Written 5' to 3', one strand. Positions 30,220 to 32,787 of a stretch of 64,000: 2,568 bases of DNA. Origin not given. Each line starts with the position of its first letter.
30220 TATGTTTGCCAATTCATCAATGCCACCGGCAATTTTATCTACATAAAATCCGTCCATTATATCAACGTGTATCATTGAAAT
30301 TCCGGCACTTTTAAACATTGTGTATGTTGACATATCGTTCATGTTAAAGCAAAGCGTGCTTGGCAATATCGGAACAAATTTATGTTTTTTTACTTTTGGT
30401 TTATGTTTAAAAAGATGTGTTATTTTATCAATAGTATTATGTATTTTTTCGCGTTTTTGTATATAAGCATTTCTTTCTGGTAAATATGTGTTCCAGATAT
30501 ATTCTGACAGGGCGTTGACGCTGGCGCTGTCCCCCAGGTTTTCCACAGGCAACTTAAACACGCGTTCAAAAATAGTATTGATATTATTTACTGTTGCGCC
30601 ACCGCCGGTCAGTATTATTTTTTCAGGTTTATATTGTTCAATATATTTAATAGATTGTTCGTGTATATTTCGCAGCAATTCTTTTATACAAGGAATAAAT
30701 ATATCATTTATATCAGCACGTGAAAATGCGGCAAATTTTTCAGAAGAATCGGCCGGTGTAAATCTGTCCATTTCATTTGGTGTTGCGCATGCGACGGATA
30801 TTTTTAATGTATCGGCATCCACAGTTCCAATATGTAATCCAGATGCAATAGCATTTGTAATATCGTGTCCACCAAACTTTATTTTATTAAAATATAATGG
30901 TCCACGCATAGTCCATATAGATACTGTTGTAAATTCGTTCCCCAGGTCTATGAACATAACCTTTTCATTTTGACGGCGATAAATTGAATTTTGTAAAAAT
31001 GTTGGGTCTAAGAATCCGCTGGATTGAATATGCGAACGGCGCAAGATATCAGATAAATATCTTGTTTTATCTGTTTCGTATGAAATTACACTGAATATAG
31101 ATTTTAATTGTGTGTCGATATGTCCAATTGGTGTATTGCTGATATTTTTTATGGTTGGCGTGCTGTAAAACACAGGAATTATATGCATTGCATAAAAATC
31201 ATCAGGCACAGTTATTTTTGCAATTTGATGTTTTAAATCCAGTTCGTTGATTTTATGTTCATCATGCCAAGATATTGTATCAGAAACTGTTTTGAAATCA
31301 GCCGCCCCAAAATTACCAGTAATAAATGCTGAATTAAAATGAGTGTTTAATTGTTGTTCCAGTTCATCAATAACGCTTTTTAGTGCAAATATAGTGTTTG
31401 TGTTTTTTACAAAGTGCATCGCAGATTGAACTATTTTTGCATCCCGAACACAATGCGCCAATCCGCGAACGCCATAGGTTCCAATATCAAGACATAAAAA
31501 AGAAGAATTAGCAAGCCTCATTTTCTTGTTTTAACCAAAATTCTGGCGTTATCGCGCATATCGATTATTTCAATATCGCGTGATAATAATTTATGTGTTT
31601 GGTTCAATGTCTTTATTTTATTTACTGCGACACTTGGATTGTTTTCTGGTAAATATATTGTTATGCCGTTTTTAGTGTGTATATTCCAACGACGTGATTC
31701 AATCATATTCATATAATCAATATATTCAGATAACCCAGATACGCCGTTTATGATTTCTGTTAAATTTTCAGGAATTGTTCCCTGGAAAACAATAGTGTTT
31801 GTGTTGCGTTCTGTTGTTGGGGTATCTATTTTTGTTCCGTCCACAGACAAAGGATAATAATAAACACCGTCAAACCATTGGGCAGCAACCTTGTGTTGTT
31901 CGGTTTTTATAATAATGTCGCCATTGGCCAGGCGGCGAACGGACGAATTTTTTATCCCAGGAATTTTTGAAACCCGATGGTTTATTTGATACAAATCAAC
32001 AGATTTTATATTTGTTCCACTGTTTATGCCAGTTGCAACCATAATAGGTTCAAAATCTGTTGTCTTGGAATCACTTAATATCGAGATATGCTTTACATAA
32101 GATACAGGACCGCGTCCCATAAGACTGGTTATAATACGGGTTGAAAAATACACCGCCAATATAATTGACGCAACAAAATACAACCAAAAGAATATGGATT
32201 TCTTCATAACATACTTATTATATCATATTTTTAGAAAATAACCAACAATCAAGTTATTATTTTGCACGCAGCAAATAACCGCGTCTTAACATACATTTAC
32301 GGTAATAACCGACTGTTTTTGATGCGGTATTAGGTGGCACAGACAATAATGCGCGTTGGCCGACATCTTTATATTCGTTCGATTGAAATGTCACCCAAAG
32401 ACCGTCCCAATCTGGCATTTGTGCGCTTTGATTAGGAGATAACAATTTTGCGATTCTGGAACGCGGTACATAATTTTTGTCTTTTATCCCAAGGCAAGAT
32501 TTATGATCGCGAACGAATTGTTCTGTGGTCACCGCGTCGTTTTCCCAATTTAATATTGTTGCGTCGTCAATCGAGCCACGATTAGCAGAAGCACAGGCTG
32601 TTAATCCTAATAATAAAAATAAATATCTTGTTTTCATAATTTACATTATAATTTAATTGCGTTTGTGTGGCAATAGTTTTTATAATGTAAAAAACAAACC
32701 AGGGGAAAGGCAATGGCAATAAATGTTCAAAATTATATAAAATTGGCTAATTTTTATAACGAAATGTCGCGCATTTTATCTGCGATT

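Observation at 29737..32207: ftsQ then an ftsA-like gene fused in frame to rpe, with no ftsZ following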

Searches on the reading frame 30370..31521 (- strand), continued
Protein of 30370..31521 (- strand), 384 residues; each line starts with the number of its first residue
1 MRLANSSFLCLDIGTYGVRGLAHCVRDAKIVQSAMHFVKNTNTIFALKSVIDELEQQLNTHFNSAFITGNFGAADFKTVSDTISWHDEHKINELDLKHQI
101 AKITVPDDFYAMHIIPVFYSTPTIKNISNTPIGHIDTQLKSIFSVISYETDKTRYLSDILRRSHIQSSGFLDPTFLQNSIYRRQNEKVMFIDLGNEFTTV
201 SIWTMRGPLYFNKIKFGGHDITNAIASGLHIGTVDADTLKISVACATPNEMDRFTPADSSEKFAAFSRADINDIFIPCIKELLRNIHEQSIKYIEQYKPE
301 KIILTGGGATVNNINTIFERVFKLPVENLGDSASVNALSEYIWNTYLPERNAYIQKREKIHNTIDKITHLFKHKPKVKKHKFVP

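Call 45: search_solved_structures(query=window:30370-31521:-, max_evalue=0.001, show_alignments=5)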
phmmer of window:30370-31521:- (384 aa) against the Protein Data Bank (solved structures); distinct sequences matched with E-value up to 0.001: 5.
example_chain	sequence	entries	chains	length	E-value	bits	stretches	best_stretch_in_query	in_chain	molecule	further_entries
7q6f_A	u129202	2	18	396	1.6e-11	47.2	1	45-346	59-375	Cell division protein FtsA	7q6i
7q6g_A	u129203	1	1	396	1.6e-10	43.9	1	92-342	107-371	Cell division protein FtsA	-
7q6d_A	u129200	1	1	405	3.1e-09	39.6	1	94-347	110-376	Cell division protein FtsA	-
2ych_A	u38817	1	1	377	0.0001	24.8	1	187-319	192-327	COMPETENCE PROTEIN PILM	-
1e4f_T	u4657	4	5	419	0.00097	21.6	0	51-328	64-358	CELL DIVISION PROTEIN FTSA | CELL DIVISION PROTEIN FTSA, PUTATIVE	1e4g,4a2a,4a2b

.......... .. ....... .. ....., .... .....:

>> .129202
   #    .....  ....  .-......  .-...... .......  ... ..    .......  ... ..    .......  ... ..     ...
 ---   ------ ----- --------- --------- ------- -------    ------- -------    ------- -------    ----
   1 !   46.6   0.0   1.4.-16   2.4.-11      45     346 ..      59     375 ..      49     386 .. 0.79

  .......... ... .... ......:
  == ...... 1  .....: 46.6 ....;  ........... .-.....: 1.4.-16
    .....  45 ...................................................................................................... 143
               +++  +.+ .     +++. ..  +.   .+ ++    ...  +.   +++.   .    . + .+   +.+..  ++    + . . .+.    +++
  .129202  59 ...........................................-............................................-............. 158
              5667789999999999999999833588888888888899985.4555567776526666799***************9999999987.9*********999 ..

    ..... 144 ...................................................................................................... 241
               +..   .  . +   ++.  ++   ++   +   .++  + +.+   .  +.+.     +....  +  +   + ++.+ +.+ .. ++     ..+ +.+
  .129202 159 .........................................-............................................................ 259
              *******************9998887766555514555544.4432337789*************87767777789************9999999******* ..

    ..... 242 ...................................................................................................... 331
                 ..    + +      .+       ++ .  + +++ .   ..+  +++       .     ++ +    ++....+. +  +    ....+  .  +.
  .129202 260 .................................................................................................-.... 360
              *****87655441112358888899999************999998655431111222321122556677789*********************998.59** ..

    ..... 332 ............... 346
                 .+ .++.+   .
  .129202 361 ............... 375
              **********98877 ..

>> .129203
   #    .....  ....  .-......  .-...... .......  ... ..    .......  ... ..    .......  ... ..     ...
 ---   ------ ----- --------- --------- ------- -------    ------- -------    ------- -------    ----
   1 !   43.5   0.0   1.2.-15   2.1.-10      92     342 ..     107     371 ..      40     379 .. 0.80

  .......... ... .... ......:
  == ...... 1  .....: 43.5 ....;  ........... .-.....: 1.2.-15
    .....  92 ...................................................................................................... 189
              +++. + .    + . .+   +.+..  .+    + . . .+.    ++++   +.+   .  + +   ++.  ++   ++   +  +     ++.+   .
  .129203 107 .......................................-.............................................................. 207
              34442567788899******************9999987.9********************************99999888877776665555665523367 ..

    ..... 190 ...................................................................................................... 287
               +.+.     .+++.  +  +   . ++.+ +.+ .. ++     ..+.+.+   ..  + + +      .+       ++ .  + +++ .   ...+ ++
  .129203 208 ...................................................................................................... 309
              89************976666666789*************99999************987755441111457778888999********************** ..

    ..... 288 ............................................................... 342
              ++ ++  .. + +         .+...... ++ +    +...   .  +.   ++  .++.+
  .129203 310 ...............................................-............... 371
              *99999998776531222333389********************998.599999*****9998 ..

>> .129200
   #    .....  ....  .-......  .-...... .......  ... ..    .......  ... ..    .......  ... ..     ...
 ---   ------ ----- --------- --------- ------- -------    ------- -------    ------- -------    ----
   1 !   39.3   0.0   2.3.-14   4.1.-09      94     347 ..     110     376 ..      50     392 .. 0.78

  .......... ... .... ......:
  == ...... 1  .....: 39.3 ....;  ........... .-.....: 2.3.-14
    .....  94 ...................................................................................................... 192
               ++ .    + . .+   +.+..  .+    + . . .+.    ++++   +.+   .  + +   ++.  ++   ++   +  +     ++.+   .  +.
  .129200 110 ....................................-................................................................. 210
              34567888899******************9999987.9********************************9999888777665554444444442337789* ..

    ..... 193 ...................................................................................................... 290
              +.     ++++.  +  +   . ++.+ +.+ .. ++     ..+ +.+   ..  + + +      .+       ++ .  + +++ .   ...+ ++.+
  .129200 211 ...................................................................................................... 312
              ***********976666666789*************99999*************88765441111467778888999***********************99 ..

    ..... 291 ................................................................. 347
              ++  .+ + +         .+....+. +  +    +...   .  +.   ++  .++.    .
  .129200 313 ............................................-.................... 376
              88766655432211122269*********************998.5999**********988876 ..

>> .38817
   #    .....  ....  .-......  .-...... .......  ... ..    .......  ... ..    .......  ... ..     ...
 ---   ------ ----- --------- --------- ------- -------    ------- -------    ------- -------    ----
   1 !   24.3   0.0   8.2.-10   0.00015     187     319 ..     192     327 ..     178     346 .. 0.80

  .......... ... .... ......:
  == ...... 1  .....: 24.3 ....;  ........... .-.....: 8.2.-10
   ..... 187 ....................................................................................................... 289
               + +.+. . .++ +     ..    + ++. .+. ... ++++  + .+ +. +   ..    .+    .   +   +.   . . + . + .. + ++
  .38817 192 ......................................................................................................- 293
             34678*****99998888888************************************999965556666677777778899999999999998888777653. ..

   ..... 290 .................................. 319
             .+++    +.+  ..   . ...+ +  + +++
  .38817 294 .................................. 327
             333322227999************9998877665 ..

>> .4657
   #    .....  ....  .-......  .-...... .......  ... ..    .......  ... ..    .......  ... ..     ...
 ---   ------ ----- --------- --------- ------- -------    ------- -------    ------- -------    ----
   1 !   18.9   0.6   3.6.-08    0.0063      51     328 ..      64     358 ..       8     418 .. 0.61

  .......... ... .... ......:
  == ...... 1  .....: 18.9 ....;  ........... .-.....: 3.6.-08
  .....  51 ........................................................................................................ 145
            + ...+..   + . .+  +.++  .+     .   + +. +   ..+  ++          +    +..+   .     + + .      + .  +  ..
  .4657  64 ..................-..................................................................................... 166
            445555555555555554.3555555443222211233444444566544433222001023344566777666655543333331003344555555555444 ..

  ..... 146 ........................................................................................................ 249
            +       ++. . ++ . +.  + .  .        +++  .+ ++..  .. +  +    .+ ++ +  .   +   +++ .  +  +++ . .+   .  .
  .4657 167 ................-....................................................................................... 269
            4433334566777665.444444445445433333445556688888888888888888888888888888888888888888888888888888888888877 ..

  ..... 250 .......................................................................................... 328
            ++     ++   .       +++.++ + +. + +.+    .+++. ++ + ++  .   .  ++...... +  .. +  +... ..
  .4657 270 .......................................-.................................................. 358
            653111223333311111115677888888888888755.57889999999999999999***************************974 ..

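Call 65: find_encoding_contigs(protein=P0135, flank=10000, max_places=3)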
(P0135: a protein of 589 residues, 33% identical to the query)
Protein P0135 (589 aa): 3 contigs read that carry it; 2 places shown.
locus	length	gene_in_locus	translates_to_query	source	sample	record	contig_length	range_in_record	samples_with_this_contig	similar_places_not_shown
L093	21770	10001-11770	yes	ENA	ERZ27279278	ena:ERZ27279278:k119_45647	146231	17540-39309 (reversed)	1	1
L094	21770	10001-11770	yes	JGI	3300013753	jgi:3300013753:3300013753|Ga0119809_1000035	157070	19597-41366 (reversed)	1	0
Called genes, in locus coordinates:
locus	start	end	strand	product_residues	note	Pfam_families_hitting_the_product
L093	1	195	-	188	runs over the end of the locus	-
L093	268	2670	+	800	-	PF02518:HATPase_c, PF00204:DNA_gyraseB, PF01751:Toprim, PF00986:DNA_gyraseB_C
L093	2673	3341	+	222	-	-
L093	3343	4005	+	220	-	PF03167:UDG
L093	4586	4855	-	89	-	-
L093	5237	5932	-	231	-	PF02463:SMC_N, PF00005:ABC_tran, PF13304:AAA_21 (faint)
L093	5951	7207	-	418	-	PF12704:MacB_PCD, PF02687:FtsX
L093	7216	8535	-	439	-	-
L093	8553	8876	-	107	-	-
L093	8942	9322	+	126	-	-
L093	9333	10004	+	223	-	PF03799:FtsQ_DivIB_C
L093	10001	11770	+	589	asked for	PF00834:Ribul_P_3_epim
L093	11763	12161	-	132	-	PF02367:TsaE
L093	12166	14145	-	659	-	PF00270:DEAD (weak), PF04851:ResIII, PF17757:UvrB_inter, PF27431:UvrB_3rd, PF00271:Helicase_C, PF12344:UvrB, PF02151:UVR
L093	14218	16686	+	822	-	PF05170:AsmA (faint)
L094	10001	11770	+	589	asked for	PF00834:Ribul_P_3_epim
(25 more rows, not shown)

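Call 75: find_homologous_proteins(query=P0135, max_evalue=1e-20)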
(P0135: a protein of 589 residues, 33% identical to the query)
Query P0135 (589 aa): 3 proteins with E <= 1e-20 among 8000 candidates.
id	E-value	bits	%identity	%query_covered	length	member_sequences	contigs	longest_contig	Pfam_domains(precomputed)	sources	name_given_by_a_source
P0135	0.0e+0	1263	100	100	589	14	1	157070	PF00834.26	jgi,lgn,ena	-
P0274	6.0e-275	931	75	100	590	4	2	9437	PF00834.26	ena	-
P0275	9.1e-89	317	30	100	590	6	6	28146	PF14450.13,PF00834.26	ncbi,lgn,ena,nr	ncbi:MAG: ribulose-phosphate 3-epimerase [Alphaproteobacteria bacterium]|nr:ribulose-phosphate 3-epi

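Call 76: find_encoding_contigs(protein=P0274, flank=4000, max_places=2)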
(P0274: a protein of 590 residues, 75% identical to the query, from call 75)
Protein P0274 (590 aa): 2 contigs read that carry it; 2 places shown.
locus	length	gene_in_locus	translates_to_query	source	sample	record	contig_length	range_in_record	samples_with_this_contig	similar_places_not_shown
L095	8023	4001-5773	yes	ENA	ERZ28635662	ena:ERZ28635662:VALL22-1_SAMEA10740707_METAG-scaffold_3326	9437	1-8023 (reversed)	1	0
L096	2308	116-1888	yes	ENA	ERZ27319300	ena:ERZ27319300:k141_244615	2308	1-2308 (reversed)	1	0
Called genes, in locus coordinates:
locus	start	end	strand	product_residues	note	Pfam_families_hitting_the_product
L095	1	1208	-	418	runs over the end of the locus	PF12704:MacB_PCD, PF02687:FtsX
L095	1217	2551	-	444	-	-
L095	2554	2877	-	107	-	-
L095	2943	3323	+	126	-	-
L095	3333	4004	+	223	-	PF03799:FtsQ_DivIB_C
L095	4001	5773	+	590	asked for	PF00834:Ribul_P_3_epim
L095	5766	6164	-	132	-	PF02367:TsaE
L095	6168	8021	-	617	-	?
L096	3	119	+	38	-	?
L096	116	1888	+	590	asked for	PF00834:Ribul_P_3_epim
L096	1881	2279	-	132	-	PF02367:TsaE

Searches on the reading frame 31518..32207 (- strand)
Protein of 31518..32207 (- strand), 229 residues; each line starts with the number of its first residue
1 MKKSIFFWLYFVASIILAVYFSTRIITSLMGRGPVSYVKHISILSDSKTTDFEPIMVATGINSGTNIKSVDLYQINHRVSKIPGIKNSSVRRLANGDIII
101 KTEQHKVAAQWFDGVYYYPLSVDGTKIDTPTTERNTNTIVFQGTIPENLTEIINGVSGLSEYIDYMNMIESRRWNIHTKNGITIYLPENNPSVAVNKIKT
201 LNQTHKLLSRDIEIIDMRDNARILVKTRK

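Call 3: search_protein_families(library=pfam, proteins=[window:31518-32207:-], max_evalue=0.01)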
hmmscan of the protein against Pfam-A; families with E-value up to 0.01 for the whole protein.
window:31518-32207:- (229 aa): 2 families
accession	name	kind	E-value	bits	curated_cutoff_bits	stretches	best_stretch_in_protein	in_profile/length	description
PF03799.20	FtsQ_DivIB_C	-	2.5e-08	35.2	21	1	110-218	2-114/114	Cell division protein FtsQ/DivIB, C-terminal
PF08478.15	POTRA_1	-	3.8e-05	24.3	23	1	38-100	3-64/69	POTRA domain, FtsQ-type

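Call 4: search_protein_families(library=ncbifam, proteins=[window:31518-32207:-], max_evalue=0.01)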
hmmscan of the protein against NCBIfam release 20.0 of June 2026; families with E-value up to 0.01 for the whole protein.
window:31518-32207:- (229 aa): 0 families

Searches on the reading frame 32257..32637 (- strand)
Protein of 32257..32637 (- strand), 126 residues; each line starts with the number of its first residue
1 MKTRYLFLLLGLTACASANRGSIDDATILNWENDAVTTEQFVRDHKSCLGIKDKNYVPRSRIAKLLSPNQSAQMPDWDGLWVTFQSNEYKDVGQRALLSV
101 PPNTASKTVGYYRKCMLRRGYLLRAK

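Call 3: search_protein_families(library=pfam, proteins=[window:32257-32637:-], max_evalue=0.01)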
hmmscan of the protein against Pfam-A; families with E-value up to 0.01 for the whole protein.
window:32257-32637:- (126 aa): 0 families

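Call 4: search_protein_families(library=ncbifam, proteins=[window:32257-32637:-], max_evalue=0.01)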
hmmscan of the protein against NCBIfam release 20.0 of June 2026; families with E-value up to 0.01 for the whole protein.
window:32257-32637:- (126 aa): 0 families
